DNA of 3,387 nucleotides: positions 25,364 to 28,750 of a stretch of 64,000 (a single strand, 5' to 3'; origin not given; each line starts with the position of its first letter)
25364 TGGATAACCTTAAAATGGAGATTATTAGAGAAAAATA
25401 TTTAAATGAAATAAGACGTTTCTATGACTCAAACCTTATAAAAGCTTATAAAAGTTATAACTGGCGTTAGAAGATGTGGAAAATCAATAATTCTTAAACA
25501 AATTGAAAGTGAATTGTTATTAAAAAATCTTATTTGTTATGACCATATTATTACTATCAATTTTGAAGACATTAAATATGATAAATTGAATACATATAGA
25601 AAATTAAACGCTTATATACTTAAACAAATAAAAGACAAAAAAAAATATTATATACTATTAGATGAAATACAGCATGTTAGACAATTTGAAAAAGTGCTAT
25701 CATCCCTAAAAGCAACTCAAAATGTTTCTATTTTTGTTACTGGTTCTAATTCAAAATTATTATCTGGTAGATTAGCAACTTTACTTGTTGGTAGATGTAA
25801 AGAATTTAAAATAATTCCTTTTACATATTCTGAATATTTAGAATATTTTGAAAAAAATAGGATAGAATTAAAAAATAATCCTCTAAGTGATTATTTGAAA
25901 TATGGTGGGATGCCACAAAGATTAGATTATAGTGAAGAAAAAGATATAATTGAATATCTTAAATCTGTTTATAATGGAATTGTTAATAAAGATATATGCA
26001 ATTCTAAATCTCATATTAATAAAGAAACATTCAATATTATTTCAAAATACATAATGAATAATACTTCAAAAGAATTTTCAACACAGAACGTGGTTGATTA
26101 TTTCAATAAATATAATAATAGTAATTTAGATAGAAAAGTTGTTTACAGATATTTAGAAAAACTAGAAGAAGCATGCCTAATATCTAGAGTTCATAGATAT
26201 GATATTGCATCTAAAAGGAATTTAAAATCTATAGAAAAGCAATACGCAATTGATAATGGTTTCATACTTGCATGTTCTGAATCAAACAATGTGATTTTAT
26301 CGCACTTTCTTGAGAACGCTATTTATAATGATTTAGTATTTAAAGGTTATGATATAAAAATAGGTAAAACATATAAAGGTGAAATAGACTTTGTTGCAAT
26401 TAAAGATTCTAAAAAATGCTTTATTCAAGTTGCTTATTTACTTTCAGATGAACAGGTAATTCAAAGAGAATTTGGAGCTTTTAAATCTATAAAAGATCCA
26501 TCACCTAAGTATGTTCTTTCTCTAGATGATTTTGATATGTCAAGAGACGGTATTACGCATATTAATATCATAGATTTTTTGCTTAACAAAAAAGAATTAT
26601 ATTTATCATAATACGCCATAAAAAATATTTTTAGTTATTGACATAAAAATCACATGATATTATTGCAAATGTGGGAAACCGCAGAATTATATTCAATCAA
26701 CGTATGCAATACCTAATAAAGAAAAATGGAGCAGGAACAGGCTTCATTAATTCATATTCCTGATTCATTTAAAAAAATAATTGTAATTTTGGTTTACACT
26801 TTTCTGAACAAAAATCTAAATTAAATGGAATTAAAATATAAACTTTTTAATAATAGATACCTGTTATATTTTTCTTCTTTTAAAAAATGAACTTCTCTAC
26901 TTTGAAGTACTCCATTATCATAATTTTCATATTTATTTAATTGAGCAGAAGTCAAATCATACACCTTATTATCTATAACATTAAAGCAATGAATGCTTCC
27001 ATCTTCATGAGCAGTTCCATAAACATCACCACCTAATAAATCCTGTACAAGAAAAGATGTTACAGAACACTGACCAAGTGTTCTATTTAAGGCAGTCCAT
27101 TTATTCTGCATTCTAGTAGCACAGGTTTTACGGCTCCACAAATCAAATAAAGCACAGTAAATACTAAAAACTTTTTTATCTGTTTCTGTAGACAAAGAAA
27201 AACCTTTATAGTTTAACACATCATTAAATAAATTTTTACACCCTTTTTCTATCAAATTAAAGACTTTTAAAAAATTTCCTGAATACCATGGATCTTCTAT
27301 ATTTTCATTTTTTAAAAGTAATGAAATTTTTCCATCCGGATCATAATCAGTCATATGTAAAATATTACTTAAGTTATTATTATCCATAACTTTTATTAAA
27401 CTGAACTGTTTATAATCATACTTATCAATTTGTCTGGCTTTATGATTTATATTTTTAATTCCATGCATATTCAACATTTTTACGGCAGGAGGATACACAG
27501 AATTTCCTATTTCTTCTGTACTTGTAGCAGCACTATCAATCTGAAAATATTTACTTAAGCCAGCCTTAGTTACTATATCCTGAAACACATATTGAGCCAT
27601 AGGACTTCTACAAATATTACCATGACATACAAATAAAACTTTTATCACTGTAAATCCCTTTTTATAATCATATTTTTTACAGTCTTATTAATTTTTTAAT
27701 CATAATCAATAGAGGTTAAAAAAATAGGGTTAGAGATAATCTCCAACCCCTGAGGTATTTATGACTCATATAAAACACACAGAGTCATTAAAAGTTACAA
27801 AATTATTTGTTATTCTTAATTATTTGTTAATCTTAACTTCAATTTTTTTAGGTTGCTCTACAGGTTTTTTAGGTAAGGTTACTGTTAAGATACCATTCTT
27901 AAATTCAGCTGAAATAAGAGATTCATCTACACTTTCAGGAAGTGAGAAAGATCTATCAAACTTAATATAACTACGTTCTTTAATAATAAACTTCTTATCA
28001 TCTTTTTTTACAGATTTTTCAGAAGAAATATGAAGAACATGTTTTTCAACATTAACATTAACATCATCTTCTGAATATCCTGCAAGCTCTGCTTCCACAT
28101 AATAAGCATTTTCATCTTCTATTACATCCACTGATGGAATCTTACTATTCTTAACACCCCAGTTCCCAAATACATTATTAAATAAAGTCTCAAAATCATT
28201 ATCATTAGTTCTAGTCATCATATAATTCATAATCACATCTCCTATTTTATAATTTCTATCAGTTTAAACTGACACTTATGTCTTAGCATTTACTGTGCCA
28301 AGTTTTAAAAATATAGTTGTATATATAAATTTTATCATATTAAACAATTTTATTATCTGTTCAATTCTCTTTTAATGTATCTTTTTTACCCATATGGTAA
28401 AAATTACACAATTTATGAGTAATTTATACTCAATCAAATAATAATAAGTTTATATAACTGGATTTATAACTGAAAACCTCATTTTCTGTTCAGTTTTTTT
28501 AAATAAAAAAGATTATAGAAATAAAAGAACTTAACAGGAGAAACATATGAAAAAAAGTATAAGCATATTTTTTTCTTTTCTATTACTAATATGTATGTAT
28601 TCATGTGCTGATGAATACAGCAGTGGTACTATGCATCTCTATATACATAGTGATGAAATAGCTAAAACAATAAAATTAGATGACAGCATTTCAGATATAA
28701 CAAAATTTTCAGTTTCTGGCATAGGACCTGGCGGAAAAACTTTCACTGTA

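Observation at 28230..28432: Second sigma-54 type promoter, with the same ATGCT -12 variant, drives hsp20 and has an inverted repeat at enhancer distance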

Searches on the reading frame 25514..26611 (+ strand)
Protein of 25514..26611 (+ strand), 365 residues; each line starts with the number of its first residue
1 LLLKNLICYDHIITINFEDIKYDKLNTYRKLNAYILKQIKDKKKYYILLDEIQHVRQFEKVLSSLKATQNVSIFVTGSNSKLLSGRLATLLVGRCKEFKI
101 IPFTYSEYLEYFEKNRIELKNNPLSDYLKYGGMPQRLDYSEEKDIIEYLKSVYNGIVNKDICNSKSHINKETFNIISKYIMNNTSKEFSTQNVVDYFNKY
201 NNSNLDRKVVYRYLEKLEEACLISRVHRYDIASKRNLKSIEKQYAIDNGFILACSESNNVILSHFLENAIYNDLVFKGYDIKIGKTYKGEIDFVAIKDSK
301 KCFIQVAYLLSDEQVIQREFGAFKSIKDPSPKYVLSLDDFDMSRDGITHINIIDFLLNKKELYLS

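Call 5: search_protein_families(library=pfam, proteins=[window:25514-26611:+])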
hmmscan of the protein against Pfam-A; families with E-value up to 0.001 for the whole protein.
window:25514-26611:+ (365 aa): 2 families
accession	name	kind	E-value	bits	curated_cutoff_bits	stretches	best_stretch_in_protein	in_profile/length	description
PF13173.12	AAA_14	-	2.4e-23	83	27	1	4-109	24-129/129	AAA domain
PF13635.12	DUF4143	-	2.6e-10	40.7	28.1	1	159-306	2-157/160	Domain of unknown function (DUF4143)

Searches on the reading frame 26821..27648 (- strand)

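Call 5: search_protein_families(library=pfam, proteins=[window:26821-27648:-])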
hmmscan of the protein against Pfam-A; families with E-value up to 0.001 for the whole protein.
window:26821-27648:- (275 aa): 2 families
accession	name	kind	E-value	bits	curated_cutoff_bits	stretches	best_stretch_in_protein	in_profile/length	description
PF01451.26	LMWPc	-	3.7e-31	108.7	23.2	1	4-141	1-144/144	Low molecular weight phosphotyrosine protein phosphatase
PF24585.1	YunG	-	5.9e-28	97.8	27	1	163-269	5-109/116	YunG protein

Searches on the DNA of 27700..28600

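Call 64: search_rna_families(source=window, start=27700, end=28600, threshold=evalue, max_evalue=1)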
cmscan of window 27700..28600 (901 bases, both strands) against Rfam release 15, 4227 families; matches with E-value up to 1: 1.
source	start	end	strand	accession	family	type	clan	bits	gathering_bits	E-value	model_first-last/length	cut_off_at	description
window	27716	27778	-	RF02056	STnc390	Gene; sRNA;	-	17.6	50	0.74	1-60/60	no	Salmonella sRNA STnc390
